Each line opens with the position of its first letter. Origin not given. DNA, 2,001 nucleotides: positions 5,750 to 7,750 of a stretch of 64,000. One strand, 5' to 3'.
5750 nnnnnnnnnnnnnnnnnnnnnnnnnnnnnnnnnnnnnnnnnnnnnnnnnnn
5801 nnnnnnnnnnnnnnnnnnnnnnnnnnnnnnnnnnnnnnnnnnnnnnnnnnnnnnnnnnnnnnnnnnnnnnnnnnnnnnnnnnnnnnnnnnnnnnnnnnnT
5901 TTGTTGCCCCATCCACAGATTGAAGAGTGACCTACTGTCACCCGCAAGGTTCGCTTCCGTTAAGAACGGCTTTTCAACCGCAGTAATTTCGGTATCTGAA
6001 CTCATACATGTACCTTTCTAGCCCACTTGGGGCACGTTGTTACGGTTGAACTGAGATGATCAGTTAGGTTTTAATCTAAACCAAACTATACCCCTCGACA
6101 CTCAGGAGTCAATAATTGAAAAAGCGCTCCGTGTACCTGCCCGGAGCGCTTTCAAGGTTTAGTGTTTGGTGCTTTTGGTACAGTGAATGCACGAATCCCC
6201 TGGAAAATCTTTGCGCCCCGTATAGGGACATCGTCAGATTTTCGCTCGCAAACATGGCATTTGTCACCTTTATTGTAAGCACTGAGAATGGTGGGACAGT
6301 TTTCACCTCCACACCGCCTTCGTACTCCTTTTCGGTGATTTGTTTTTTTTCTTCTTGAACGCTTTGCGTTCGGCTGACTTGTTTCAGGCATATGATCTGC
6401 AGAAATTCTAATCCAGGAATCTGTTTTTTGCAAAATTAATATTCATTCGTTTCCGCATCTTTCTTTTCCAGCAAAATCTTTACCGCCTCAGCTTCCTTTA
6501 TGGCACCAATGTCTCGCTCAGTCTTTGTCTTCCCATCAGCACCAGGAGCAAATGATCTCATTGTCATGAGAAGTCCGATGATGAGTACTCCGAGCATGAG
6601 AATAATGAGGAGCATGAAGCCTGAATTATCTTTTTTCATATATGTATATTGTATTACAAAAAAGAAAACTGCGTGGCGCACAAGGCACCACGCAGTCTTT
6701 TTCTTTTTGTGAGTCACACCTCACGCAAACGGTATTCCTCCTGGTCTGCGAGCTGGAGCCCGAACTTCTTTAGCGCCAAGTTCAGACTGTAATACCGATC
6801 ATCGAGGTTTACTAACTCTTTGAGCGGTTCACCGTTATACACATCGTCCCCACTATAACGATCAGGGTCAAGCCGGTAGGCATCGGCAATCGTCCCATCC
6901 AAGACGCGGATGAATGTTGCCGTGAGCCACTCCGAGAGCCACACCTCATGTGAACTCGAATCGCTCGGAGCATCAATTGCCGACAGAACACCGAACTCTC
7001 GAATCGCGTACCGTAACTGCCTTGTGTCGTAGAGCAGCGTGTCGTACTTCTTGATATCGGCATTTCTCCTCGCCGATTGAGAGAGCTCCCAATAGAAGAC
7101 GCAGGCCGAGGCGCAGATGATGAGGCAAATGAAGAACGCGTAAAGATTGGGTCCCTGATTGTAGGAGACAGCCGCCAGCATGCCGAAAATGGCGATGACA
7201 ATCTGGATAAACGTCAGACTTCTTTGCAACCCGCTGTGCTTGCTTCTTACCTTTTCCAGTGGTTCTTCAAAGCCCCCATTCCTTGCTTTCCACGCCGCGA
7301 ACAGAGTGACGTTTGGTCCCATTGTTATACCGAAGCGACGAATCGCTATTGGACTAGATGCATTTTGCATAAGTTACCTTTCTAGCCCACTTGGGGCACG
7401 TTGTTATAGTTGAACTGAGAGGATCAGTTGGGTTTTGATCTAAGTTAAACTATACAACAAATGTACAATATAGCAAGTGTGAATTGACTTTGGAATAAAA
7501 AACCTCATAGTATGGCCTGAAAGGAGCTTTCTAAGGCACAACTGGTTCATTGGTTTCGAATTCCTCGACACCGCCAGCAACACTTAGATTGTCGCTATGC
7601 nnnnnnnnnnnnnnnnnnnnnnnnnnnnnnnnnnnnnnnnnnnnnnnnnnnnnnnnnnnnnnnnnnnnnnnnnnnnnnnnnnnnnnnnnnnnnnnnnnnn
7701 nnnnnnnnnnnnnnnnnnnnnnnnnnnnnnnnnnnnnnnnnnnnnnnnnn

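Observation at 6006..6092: Conserved 75-85 nt 5' leader shared by two paralogs: candidate cis-regulatory RNA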

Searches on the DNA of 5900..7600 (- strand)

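Call 13: search_rna_families(source=window, start=5900, end=7600, threshold=evalue, max_evalue=10)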
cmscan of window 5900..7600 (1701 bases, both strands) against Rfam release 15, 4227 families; matches with E-value up to 10: 7.
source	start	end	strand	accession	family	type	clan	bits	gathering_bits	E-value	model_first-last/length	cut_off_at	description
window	6574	6625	+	RF01150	sR11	Gene; snRNA; snoRNA; CD-box;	-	20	39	0.65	1-57/57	no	Small nucleolar RNA sR11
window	6574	6626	+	RF01152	sR1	Gene; snRNA; snoRNA; CD-box;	-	17.3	45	0.13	1-57/57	no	Small nucleolar RNA sR1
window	7425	7460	+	RF01431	snoR135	Gene; snRNA; snoRNA; HACA-box;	-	16.9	45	2.2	91-126/143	no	small nucleolar RNA snoR135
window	6654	6712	-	RF03846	mir-4861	Gene; miRNA;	-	16.6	100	4.8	1-94/94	no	mir-4861 microRNA precursor family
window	6575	6625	+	RF01304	sR5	Gene; snRNA; snoRNA; CD-box;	-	14.4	40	2.4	1-53/53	no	Small nucleolar RNA sR5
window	6046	6152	+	RF02503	Atu_C9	Gene; sRNA;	-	12.8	40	1.3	91-192/192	no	Rhizobiales sRNA Atu_C9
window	6574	6626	+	RF01126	sR41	Gene; snRNA; snoRNA; CD-box;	-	12.7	54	5.4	1-53/53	no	Small nucleolar RNA sR41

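Call 89: build_rna_model(alignment_id=A7, structure=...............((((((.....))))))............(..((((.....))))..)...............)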
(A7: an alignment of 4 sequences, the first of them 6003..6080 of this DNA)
Model R1 built from alignment A7 (4 sequences, 78 columns); structure: as given.
model positions 76; base pairs 11; branch points 1; effective number of sequences 1.52; information 0.743 bits per position. Calibrated on 0.2 Mb of random sequence (short: E-values are rough).
structure used (alignment columns):
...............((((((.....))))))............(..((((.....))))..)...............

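Call 90: search_with_rna_model(model_id=R1, sources=[window, L004, L005, L006, L007, L008, L009, L010, L011, L012, L013, L014, L015, L016, L017, L018, L019, L020, L021, L022, L023, L024, L025, L026, L027, L028, L029, L030, L031, L032, L033, L034, L035, L036, L037, L038, L039, L040, L041, L042, L043, L044, L045, L046, L047, L048, L049, L050, L051, L052, L053, L054, L055, L056, L057, L058, L059, L060, L061, L062, L063, L064, L065, L066, L067, L068, L069, L070, L071, L072, L073, L074, L075, L076, L077, L078, L079, L080, L081, L082, L083, L111, L112, L113, L116], max_evalue=10)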
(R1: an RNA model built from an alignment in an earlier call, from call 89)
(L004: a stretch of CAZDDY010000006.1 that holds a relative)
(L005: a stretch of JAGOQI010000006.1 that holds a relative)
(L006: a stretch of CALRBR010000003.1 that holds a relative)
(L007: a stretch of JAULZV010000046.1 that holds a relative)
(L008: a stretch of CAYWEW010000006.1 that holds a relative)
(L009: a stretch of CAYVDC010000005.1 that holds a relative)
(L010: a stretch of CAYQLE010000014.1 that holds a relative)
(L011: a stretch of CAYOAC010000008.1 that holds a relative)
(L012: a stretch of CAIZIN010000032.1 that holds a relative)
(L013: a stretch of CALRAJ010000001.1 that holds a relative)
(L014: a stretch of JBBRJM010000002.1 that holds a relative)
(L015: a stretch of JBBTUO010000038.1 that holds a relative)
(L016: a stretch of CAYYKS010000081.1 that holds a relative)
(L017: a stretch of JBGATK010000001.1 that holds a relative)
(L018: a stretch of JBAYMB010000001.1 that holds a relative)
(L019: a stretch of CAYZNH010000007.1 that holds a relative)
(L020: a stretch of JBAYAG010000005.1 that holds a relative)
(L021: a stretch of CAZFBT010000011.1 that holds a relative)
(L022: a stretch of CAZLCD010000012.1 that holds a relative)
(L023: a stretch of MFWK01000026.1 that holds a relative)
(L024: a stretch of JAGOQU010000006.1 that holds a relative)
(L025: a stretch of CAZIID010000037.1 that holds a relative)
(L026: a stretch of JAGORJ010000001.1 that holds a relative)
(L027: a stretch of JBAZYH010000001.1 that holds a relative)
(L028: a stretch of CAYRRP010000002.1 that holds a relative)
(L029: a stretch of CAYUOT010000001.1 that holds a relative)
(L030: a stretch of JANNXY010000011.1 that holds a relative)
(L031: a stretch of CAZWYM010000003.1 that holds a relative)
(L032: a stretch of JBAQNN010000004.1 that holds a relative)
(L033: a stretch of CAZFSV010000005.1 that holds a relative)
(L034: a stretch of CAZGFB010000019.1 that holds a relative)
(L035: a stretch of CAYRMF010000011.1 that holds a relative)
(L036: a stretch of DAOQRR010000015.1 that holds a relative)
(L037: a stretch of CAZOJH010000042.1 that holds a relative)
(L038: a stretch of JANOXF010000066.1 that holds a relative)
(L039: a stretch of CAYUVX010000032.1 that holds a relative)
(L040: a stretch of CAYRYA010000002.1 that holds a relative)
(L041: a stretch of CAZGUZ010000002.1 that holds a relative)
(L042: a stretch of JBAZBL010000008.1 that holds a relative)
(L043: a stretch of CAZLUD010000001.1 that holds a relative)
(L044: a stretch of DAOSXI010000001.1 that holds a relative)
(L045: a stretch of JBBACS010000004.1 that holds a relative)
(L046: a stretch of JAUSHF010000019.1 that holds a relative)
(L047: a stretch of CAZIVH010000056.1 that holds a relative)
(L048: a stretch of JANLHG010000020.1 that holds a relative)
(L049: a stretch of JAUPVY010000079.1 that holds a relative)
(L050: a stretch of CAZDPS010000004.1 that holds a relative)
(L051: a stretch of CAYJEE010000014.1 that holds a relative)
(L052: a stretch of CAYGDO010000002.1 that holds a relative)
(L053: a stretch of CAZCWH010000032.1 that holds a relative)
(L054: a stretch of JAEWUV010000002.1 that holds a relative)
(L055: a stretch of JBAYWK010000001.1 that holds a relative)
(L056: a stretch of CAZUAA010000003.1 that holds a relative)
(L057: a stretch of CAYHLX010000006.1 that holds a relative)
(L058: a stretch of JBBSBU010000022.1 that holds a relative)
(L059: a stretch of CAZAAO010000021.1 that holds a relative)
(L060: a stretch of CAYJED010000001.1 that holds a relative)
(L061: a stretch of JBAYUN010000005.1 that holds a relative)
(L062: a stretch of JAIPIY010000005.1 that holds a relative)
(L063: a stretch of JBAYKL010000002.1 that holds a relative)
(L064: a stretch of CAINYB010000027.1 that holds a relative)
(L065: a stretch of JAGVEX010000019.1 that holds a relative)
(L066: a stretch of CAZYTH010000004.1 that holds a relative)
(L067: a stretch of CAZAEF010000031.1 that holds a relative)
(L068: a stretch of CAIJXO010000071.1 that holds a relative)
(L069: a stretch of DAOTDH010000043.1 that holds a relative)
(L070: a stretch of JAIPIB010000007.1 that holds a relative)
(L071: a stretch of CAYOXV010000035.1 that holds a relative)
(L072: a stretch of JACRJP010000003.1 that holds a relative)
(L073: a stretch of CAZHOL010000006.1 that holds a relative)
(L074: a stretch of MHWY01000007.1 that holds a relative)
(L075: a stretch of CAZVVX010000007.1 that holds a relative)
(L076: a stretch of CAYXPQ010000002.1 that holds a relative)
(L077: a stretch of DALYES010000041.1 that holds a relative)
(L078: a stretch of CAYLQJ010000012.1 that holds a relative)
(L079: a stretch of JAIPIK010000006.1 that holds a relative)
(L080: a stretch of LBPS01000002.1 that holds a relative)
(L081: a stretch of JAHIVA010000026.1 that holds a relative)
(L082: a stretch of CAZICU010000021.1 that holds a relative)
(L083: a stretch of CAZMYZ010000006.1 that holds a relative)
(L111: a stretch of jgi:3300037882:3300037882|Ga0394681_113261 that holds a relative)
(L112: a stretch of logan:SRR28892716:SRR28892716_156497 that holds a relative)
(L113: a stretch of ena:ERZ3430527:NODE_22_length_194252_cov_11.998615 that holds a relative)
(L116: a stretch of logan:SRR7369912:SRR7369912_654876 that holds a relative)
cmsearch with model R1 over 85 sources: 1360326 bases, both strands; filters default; matches with E-value up to 10: 5.
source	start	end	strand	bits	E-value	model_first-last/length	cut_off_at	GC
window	7368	7443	-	104.6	7.8e-21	1-76/76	no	0.42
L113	4623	4698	+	104.6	7.8e-21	1-76/76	no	0.42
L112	3697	3770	+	99.5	1.2e-19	1-76/76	no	0.46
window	6003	6079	-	98.9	1.7e-19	1-76/76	no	0.42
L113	5987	6063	+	98.9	1.7e-19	1-76/76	no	0.42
